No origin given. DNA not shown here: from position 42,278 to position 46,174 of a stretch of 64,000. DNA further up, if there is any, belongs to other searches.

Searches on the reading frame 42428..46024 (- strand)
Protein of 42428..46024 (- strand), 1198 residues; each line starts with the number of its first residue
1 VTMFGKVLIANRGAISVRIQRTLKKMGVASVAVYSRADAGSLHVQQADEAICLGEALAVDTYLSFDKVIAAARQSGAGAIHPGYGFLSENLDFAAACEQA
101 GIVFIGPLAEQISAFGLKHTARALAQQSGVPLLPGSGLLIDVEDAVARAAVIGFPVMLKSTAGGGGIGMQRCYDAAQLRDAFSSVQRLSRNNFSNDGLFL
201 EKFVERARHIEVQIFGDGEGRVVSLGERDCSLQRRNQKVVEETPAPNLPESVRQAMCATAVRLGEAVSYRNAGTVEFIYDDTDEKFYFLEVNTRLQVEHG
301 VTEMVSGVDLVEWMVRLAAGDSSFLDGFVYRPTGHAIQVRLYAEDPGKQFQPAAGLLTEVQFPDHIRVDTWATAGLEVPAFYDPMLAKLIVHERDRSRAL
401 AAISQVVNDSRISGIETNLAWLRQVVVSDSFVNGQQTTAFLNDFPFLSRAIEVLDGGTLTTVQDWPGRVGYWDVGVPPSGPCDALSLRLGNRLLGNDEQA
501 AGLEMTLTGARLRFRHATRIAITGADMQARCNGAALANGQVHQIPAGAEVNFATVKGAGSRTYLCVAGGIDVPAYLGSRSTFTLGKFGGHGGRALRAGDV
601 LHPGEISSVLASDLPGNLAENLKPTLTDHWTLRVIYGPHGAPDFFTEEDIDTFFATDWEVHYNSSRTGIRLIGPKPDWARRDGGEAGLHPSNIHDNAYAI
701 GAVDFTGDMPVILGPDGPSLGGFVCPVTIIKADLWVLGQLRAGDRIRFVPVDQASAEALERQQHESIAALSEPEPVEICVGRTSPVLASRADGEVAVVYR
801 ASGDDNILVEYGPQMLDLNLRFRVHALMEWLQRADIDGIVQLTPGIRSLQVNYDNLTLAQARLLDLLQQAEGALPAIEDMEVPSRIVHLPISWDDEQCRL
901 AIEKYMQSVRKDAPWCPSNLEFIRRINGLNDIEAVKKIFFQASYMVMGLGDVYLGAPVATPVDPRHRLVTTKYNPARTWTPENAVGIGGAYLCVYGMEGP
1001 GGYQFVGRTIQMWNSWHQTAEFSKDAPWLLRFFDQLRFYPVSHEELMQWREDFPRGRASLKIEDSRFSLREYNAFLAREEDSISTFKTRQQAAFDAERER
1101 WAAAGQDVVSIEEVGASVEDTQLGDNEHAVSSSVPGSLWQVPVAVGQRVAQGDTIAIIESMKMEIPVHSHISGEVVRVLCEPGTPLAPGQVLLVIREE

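Call 85: search_protein_families(library=pfam, proteins=[window:42428-46024:-], max_evalue=0.00001)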
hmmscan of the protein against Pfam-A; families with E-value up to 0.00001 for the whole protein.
window:42428-46024:- (1198 aa): 8 families
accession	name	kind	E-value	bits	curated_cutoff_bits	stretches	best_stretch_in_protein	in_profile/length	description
PF02626.20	CT_A_B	-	4.7e-95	318.6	25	1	474-750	1-261/261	Carboxyltransferase domain, subdomain A and B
PF02786.22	CPSase_L_D2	-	8.7e-62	208.8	19.8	1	118-321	2-206/211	Carbamoyl-phosphate synthase L chain, ATP binding domain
PF02682.21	CT_C_D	-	3.1e-42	145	22.1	1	799-1016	3-195/202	Carboxyltransferase domain, subdomain C and D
PF00289.28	Biotin_carb_N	-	1.4e-41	141.8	25.5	1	3-112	1-110/110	Biotin carboxylase, N-terminal domain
PF02785.25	Biotin_carb_C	-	8.3e-31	106.7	32.4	1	338-442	1-107/108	Biotin carboxylase C-terminal domain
PF00364.28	Biotin_lipoyl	-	2.7e-13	50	22.1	1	1135-1195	13-73/73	Biotin-requiring enzyme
PF07478.18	Dala_Dala_lig_C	-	4.6e-10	39.8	24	1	149-293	32-174/204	D-ala D-ala ligase C-terminus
PF13533.13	Biotin_lipoyl_2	-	4.8e-08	33.1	29.8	0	1130-1159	3-32/32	Biotin-lipoyl like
